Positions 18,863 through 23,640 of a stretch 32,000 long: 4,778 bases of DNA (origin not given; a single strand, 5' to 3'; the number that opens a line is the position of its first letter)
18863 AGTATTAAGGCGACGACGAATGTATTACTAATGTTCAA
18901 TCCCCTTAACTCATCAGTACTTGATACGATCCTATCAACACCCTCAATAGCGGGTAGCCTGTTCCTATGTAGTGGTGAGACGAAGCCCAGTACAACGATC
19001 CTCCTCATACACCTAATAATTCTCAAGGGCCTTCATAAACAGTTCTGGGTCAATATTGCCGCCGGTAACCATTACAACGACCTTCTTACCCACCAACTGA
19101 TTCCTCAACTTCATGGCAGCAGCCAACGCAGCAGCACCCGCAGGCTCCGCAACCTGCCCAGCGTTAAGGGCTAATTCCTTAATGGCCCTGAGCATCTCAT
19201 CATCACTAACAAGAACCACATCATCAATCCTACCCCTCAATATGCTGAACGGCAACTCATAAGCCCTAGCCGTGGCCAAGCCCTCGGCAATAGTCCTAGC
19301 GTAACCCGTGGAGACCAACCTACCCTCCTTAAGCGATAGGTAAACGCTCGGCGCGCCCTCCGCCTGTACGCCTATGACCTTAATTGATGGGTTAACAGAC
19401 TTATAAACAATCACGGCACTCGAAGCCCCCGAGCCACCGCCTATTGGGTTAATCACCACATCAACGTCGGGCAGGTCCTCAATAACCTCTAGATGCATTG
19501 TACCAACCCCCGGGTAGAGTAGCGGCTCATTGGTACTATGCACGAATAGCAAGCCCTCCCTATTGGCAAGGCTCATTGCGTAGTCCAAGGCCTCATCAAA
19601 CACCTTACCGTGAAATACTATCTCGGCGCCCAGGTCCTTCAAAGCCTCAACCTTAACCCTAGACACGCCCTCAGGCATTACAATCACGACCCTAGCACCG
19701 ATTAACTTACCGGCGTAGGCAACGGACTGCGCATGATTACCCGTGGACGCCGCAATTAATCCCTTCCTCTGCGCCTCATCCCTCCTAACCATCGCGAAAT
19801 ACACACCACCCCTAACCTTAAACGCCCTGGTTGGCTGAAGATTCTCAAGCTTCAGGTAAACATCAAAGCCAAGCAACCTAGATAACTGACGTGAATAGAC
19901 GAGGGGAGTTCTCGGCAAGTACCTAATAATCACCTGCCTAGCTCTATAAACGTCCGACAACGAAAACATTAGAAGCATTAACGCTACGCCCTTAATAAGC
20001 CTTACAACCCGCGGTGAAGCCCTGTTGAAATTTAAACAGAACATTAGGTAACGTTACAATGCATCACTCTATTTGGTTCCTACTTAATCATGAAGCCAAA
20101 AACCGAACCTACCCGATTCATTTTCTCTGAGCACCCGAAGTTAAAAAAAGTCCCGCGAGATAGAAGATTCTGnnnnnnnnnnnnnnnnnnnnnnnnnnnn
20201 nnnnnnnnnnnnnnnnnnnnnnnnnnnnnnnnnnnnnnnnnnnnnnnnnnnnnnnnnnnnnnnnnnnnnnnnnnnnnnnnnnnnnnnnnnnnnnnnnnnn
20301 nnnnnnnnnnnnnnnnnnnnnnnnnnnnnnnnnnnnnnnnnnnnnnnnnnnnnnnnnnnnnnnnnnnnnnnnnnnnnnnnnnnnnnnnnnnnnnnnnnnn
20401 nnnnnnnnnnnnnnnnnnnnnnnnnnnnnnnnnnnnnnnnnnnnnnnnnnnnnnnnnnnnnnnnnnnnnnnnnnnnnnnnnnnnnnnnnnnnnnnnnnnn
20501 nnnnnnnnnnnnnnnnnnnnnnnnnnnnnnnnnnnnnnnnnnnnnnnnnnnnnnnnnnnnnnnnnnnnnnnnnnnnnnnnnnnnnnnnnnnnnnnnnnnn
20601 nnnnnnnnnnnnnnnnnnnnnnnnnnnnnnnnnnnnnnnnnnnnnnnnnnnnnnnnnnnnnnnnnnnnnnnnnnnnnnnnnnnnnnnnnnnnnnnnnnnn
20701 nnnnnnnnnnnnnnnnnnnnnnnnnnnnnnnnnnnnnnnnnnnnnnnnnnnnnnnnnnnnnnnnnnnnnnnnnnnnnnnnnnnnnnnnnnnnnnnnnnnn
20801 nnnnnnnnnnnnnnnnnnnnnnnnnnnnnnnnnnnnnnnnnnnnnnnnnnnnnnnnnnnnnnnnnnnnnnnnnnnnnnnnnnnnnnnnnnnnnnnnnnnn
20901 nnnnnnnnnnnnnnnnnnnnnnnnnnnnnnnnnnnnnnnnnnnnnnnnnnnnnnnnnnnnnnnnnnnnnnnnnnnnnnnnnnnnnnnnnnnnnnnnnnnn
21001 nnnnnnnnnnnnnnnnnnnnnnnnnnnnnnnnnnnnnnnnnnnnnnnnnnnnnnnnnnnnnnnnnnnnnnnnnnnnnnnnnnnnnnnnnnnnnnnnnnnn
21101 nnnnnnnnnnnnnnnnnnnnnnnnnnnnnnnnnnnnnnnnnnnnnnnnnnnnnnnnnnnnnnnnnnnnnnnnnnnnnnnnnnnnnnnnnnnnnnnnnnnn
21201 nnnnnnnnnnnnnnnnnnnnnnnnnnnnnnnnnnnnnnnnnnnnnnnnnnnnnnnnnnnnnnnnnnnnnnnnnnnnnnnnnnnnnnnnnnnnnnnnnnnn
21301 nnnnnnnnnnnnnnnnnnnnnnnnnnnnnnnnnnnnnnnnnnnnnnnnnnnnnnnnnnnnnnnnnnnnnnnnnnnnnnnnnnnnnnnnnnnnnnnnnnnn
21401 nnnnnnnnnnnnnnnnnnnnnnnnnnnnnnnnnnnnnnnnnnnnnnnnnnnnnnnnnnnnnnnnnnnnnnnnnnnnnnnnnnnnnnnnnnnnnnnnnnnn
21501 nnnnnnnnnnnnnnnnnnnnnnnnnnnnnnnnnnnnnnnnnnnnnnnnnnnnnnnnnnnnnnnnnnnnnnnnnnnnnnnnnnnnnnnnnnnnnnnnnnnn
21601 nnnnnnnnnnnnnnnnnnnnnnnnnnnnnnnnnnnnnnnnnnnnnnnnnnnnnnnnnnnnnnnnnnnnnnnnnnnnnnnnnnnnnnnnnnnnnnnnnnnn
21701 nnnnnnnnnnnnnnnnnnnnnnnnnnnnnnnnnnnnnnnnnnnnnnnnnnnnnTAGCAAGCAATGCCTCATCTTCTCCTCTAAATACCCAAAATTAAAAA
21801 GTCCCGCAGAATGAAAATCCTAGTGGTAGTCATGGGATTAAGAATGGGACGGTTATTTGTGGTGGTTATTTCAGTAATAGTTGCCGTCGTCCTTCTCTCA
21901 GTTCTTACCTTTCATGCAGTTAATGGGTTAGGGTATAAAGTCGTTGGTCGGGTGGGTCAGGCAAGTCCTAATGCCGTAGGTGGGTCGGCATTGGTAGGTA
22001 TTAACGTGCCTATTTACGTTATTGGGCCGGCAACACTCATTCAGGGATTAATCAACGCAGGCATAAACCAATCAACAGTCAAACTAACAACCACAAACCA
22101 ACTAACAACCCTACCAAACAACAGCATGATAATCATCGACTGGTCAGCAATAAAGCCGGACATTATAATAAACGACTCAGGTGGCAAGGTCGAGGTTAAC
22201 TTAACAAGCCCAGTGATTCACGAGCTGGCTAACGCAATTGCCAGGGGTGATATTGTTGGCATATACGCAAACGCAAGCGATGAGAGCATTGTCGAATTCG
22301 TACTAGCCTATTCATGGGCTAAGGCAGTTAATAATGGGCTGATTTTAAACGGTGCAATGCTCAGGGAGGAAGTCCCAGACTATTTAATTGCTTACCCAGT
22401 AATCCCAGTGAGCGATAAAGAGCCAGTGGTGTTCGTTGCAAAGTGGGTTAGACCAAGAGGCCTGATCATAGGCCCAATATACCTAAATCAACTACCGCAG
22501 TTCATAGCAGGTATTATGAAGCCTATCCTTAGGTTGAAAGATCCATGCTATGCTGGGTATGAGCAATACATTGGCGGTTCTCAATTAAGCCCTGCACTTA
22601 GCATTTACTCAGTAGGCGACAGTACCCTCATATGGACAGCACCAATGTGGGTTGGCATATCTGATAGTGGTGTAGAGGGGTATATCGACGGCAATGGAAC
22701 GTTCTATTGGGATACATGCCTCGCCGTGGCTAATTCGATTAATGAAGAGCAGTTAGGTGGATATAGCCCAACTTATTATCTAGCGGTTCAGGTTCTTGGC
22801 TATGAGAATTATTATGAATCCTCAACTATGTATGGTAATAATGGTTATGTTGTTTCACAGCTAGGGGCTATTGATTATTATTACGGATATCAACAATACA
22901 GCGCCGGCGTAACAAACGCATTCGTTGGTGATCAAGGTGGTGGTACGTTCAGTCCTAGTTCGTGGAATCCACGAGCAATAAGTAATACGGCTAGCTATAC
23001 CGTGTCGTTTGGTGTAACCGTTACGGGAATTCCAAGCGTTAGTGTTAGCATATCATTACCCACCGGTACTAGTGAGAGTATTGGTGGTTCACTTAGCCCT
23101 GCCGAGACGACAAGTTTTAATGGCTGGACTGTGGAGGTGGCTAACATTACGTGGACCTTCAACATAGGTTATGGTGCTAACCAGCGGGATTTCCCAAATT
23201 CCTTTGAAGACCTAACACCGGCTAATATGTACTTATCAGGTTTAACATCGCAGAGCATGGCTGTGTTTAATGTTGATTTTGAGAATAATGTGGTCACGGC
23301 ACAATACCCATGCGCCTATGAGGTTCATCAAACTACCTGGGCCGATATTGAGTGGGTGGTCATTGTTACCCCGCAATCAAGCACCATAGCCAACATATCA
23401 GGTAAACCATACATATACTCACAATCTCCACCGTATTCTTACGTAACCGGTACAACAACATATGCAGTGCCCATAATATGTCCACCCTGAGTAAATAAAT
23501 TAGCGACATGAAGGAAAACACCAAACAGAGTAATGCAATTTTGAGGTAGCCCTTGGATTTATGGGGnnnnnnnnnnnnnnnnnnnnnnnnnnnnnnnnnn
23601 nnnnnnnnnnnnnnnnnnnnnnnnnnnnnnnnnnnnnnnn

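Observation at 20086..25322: Cluster of three large anchored surface-protein genes that I cannot place in any known family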

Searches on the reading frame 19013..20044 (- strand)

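Call 22: search_protein_families(library=pfam, proteins=[window:19013-20044:-], max_evalue=0.001)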
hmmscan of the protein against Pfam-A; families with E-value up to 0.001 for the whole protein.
window:19013-20044:- (343 aa): 1 family
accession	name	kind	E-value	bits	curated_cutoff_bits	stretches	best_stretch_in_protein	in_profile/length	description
PF00291.31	PALP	-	1.2e-78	264.9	35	1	45-328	7-295/295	Pyridoxal-phosphate dependent enzyme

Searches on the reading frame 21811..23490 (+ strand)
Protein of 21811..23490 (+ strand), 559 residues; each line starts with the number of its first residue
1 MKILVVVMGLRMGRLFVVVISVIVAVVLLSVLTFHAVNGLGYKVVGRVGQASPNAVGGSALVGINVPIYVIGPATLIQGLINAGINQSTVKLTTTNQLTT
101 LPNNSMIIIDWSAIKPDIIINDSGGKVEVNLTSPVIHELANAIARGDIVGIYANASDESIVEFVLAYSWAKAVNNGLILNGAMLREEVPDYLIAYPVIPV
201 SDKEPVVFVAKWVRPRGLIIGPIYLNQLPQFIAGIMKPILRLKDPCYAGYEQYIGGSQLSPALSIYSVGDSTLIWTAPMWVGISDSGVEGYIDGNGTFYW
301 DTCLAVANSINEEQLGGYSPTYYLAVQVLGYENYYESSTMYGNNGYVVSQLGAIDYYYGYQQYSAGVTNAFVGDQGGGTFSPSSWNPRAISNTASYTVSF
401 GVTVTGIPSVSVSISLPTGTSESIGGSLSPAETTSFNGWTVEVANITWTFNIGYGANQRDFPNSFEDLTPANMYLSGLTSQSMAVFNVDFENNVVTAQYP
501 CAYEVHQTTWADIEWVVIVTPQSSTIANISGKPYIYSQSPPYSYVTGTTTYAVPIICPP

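Call 4: search_protein_families(library=pfam, proteins=[window:21811-23490:+], max_evalue=1)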
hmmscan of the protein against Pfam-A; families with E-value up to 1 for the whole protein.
window:21811-23490:+ (559 aa): 0 families

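Call 5: search_protein_families(library=ncbifam, proteins=[window:21811-23490:+], max_evalue=1)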
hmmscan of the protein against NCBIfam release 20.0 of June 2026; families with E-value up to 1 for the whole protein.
window:21811-23490:+ (559 aa): 0 families

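Call 52: search_protein_families(library=phrogs, proteins=[window:21823-23490:+], max_evalue=0.1)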
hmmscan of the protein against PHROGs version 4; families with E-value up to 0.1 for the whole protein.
window:21823-23490:+ (555 aa): 1 family
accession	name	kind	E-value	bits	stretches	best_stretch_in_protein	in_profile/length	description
phrog_30522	-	unknown function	0.014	16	1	389-441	157-209/226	-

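Call 53: search_protein_families(library=padloc, proteins=[window:21823-23490:+], max_evalue=0.1)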
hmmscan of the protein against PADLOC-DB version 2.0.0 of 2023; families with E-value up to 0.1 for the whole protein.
window:21823-23490:+ (555 aa): 0 families
